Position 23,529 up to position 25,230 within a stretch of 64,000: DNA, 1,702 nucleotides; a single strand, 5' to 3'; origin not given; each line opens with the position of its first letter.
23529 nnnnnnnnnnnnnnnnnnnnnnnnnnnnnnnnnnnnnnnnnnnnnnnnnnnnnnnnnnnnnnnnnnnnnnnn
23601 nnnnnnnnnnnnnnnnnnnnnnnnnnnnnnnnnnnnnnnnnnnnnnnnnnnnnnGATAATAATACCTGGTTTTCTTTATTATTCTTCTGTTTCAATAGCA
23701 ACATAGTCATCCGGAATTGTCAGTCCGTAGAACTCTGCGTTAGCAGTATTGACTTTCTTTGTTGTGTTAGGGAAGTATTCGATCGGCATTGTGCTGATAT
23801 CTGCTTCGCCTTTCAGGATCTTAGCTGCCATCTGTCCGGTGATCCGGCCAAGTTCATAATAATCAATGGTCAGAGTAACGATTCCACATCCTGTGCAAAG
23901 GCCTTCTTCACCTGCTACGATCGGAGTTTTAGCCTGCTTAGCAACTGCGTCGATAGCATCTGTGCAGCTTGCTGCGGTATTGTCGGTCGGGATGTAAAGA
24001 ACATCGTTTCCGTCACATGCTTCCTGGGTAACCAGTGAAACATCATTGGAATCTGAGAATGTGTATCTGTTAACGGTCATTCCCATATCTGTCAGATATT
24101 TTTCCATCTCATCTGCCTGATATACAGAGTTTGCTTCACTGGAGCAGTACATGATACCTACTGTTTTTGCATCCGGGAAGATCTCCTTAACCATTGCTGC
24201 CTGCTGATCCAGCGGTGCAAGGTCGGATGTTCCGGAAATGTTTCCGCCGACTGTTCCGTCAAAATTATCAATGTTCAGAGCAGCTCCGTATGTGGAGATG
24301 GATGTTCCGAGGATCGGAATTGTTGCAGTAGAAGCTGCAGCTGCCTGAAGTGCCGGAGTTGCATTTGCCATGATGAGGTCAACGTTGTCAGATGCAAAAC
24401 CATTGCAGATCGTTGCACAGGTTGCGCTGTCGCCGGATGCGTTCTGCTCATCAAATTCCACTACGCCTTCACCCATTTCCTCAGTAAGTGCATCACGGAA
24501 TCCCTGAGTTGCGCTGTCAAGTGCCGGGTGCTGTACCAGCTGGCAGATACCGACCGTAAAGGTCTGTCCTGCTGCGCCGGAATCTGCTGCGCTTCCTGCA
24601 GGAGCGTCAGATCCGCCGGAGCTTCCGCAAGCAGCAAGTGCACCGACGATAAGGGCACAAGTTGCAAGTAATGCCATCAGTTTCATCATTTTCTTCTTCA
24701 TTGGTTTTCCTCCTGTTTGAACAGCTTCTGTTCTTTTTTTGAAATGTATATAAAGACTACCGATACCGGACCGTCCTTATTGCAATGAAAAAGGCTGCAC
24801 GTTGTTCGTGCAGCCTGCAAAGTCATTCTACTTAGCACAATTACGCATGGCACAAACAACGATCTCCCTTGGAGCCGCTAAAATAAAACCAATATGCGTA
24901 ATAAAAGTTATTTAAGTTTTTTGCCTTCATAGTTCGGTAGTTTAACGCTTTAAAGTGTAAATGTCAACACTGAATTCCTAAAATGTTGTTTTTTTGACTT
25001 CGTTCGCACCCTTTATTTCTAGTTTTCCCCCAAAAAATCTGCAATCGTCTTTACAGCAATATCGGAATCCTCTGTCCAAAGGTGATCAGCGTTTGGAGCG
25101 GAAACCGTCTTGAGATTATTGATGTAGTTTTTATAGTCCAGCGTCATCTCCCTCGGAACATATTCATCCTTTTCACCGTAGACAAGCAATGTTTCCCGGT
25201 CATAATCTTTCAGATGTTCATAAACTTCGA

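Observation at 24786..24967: Aromatic-rich leader peptide (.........) with competing antiterminator and terminator upstream of an ABC_sub_bind importer: candidate ribosome-mediated attenuator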

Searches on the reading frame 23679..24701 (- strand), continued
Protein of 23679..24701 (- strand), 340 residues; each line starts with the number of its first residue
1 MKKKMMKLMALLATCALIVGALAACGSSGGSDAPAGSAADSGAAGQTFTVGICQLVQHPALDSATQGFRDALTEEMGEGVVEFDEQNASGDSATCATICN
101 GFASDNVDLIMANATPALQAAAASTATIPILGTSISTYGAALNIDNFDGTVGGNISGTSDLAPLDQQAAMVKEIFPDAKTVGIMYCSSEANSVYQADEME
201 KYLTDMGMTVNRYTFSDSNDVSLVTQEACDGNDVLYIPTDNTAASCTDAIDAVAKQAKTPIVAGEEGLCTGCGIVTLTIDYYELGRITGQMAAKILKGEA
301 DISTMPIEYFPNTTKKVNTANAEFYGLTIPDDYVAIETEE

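Call 55: search_solved_structures(query=window:23679-24701:-, max_evalue=0.001, show_alignments=2)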
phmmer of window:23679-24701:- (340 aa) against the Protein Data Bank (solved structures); distinct sequences matched with E-value up to 0.001: 3.
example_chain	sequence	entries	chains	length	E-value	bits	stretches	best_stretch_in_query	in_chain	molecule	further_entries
6hni_A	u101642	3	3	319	1.8e-49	171.9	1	29-329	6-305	ABC-type transport system, sugar-family extracellular solute-binding protein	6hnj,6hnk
3lkv_A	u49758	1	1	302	7.2e-45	156.8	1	45-336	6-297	uncharacterized CONSERVED DOMAIN PROTEIN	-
3lft_A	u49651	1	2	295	1e-43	153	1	49-333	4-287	uncharacterized protein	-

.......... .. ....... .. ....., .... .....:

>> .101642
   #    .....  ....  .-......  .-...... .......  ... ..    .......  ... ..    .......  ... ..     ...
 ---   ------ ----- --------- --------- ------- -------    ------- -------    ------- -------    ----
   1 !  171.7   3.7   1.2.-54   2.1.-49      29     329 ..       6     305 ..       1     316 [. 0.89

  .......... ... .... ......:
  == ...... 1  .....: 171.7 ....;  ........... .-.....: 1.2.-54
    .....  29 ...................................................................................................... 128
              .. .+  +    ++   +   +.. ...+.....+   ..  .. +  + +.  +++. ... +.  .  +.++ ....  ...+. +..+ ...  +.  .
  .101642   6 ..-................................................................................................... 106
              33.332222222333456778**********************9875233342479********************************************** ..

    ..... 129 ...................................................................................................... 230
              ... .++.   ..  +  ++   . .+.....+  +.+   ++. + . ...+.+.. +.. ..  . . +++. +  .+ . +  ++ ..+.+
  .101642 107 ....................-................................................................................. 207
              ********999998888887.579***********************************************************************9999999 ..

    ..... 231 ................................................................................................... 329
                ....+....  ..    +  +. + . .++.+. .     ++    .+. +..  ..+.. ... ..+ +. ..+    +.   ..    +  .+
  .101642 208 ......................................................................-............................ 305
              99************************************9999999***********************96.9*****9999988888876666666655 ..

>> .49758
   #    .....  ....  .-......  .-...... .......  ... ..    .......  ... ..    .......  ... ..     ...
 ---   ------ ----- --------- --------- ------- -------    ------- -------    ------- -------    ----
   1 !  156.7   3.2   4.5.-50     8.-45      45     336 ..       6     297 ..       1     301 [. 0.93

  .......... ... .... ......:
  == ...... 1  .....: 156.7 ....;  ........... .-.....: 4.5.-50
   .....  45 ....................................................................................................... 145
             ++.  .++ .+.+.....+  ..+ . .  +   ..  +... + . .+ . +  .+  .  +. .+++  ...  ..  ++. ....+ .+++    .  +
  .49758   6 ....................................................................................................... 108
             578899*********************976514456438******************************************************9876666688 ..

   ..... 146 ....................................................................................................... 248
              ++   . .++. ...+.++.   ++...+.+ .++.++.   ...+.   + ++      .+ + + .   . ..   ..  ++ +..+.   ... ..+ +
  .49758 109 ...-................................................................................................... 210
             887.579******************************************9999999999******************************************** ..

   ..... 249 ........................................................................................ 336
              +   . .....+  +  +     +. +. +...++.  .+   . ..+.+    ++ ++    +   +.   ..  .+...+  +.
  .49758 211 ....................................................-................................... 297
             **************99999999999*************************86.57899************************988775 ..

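Call 69: find_encoding_contigs(protein=P0039, flank=1200, max_places=2)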
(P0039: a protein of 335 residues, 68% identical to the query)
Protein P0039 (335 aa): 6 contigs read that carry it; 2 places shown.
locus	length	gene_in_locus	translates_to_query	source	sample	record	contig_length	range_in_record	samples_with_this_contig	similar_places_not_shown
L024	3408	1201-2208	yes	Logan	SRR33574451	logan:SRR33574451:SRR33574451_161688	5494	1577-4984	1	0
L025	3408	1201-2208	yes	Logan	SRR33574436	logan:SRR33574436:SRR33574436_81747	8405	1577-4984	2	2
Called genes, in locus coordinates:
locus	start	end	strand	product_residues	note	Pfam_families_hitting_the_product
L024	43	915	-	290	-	PF00126:HTH_1, PF03466:LysR_substrate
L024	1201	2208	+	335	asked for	PF04392:ABC_sub_bind, PF13407:Peripla_BP_4 (faint)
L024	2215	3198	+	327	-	PF02653:BPD_transp_2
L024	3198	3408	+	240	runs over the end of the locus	?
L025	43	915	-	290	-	PF00126:HTH_1, PF03466:LysR_substrate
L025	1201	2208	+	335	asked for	PF04392:ABC_sub_bind, PF13407:Peripla_BP_4 (faint)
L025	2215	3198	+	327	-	PF02653:BPD_transp_2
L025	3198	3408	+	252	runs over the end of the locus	PF02463:SMC_N (weak), PF00005:ABC_tran, PF09818:ABC_ATPase (faint), PF13304:AAA_21 (faint)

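Call 70: find_encoding_contigs(protein=P0037, flank=1200, max_places=2)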
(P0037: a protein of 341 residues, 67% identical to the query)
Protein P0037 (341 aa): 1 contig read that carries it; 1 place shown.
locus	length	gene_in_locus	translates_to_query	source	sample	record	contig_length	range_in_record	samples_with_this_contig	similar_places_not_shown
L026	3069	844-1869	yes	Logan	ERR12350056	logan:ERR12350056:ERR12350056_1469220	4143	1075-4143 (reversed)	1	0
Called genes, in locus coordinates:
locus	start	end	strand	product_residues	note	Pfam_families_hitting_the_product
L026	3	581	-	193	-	?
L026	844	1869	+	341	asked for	PF13407:Peripla_BP_4 (faint), PF04392:ABC_sub_bind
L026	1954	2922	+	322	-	PF02653:BPD_transp_2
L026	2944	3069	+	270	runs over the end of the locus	PF00005:ABC_tran, PF02463:SMC_N, PF13304:AAA_21 (faint)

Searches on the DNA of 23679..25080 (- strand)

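Call 4: search_rna_families(source=window, start=24650, end=25080, threshold=evalue, max_evalue=10, show_alignments=3)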
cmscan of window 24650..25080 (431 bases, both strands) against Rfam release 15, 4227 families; matches with E-value up to 10: 3.
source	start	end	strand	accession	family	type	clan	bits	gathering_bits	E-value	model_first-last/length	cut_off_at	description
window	24785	24923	-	RF01859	Phe_leader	Cis-reg; leader;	-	17.4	55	2.4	1-125/125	no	Phenylalanine leader peptide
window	24953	25000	+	RF03653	mir-971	Gene; miRNA;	-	13.3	53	9.7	16-62/77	no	mir-971 microRNA precursor family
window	24675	24718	-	RF01306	sR52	Gene; snRNA; snoRNA; CD-box;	-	11.1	50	8.9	1-60/60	no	Small nucleolar RNA sR52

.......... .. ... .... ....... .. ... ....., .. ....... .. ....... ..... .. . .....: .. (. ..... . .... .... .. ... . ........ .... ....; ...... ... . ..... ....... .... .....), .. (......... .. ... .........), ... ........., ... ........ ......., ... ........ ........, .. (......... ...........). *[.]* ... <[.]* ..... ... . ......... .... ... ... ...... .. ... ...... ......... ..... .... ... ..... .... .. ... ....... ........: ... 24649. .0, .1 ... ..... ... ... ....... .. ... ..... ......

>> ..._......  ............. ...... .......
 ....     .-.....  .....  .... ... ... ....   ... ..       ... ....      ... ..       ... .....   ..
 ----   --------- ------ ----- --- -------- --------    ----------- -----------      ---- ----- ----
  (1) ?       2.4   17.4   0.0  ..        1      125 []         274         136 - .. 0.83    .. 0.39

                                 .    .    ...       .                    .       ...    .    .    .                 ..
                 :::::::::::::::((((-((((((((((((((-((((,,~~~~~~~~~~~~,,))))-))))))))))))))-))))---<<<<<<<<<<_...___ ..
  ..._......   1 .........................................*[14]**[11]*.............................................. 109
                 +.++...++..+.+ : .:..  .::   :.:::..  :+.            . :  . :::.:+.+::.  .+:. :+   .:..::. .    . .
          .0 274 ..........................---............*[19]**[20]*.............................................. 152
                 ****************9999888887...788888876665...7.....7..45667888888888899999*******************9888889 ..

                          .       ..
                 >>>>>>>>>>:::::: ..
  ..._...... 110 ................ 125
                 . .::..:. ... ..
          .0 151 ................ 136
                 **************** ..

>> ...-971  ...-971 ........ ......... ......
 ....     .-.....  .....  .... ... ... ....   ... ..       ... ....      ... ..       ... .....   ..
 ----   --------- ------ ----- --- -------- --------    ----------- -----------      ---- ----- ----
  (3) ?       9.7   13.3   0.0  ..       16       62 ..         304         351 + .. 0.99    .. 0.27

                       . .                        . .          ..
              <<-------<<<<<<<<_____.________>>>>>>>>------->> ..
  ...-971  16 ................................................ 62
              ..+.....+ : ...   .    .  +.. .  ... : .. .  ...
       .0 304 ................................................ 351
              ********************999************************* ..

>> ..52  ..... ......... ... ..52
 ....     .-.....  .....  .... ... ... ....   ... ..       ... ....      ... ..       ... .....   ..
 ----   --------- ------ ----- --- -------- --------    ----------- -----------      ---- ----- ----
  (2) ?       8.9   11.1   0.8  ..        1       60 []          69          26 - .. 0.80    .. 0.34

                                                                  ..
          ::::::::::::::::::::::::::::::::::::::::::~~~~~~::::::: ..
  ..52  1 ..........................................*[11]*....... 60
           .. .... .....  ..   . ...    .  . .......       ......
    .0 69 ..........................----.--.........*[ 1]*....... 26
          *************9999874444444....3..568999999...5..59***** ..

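Call 12: search_rna_families(sources=[L001, L002, L003, L004, L005, L006, L007, L008, L009, L010, L011, L012, L013], threshold=gathering, show_alignments=3)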
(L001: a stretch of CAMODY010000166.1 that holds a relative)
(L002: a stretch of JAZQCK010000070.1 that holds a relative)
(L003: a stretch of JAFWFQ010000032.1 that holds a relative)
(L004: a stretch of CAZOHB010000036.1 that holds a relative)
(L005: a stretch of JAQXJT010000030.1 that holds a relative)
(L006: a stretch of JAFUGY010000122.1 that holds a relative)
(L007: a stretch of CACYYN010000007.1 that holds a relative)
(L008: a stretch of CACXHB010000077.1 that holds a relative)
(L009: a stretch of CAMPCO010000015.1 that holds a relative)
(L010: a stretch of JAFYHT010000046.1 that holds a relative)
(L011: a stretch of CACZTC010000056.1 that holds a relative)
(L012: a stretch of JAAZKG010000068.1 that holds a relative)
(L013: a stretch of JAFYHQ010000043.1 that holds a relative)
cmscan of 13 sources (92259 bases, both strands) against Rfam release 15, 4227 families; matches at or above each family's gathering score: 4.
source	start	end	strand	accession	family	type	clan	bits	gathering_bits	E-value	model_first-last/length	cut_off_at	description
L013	3643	3871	+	RF00230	T-box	Cis-reg; leader;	-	120.6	93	5.4e-26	1-219/219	no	T-box leader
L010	611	842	+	RF00230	T-box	Cis-reg; leader;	-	113.7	93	3.2e-24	1-219/219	no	T-box leader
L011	571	761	-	RF00230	T-box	Cis-reg; leader;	-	104.7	93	6.7e-22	1-219/219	no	T-box leader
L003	3540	3623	-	RF00005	tRNA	Gene; tRNA;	CL00001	52.4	29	3.2e-08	1-71/71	no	tRNA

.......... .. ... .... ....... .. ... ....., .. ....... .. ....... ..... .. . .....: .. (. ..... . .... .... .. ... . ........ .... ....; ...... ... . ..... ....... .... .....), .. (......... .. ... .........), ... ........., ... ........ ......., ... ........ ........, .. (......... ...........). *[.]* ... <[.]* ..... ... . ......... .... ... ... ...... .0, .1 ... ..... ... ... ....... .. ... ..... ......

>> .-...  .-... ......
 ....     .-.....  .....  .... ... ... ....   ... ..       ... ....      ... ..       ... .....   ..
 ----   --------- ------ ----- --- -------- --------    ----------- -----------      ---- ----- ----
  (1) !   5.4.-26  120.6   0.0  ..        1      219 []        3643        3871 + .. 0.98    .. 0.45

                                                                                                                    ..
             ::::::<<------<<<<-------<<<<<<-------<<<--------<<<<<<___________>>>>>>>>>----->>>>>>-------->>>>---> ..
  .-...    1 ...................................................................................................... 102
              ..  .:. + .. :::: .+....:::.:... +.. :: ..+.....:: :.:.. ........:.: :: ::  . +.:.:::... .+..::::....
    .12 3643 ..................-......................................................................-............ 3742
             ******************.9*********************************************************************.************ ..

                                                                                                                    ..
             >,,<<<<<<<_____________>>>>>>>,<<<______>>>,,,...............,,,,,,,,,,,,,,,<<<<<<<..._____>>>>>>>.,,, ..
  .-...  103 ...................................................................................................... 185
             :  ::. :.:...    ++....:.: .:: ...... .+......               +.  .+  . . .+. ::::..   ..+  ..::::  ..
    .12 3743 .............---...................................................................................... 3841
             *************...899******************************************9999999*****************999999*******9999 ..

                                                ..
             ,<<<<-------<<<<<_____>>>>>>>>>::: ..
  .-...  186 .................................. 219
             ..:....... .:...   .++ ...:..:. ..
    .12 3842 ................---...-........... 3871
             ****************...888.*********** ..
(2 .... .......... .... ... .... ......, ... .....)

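Call 77: build_rna_model(alignment_id=A2, structure=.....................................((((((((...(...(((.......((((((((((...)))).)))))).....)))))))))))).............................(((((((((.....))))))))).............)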
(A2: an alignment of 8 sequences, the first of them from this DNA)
Model R1 built from alignment A2 (8 sequences, 168 columns); structure: as given.
model positions 153; base pairs 31; branch points 1; effective number of sequences 2.16; information 0.591 bits per position. Calibrated on 0.2 Mb of random sequence (short: E-values are rough).
structure used (alignment columns):
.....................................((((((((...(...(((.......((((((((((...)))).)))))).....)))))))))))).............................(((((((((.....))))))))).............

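Call 78: search_with_rna_model(model_id=R1, sources=[window, L001, L002, L003, L004, L005, L006, L007, L008, L009, L010, L011, L012, L013, L015, L016, L017, L018, L019, L020, L021, L022, L023, L024, L026], max_evalue=10)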
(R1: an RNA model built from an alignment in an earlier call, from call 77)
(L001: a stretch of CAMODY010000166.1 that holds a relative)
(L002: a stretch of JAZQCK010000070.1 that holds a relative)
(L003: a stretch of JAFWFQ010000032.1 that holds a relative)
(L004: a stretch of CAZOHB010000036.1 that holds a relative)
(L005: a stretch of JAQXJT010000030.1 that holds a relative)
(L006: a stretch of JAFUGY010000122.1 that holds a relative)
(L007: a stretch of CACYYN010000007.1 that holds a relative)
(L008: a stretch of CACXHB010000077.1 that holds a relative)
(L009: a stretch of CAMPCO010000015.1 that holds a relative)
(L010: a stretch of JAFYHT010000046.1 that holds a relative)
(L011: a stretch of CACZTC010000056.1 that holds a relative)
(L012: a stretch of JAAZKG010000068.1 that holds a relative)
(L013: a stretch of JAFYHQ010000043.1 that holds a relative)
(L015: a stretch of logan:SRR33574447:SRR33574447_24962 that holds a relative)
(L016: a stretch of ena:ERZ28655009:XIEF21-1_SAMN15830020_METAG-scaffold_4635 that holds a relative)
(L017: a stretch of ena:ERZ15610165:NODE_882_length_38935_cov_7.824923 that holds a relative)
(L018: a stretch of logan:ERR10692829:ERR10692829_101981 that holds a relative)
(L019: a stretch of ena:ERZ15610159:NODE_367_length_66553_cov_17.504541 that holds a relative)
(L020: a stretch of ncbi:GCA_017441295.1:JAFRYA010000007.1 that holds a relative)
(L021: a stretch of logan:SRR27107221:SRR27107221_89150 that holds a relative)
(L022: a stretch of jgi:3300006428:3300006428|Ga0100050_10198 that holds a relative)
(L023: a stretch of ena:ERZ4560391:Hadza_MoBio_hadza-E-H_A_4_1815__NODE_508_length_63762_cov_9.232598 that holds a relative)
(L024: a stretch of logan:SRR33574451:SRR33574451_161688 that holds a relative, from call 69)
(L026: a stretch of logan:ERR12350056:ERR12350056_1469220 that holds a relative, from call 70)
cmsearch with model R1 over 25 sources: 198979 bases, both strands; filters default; matches with E-value up to 10: 20.
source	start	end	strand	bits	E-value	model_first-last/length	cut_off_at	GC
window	24782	24933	-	165.7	2e-34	1-153/153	no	0.39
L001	526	676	+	163.9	4.9e-34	1-153/153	no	0.4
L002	2448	2598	+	156.9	1.9e-32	1-153/153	no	0.42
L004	1598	1755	+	151.3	3.4e-31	1-153/153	no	0.41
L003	3756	3914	+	140.4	9e-29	1-153/153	no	0.36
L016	1216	1370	+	133.7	2.9e-27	1-153/153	no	0.41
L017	1268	1424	+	124.9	2.8e-25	1-153/153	no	0.5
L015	1263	1415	+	116.6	1.9e-23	1-153/153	no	0.46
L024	1046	1157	+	33.7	6.9e-05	1-153/153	no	0.39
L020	1332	1468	+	29.2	0.00071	1-153/153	no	0.35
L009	8066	8193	-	24.4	0.0081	1-153/153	no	0.34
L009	7967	8116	+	19.4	0.11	1-153/153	no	0.29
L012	5021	5169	+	19.2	0.12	1-153/153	no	0.3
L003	3870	3963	-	17.7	0.26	1-153/153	no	0.35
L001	632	812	-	14.8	1.2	1-153/153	no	0.41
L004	2987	3121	+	13.4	2.4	1-153/153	no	0.45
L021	1256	1401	+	12.6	3.7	1-153/153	no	0.4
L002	2554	2698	-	12.4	3.9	1-153/153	no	0.43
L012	3816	3913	+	10.8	9.3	1-153/153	no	0.31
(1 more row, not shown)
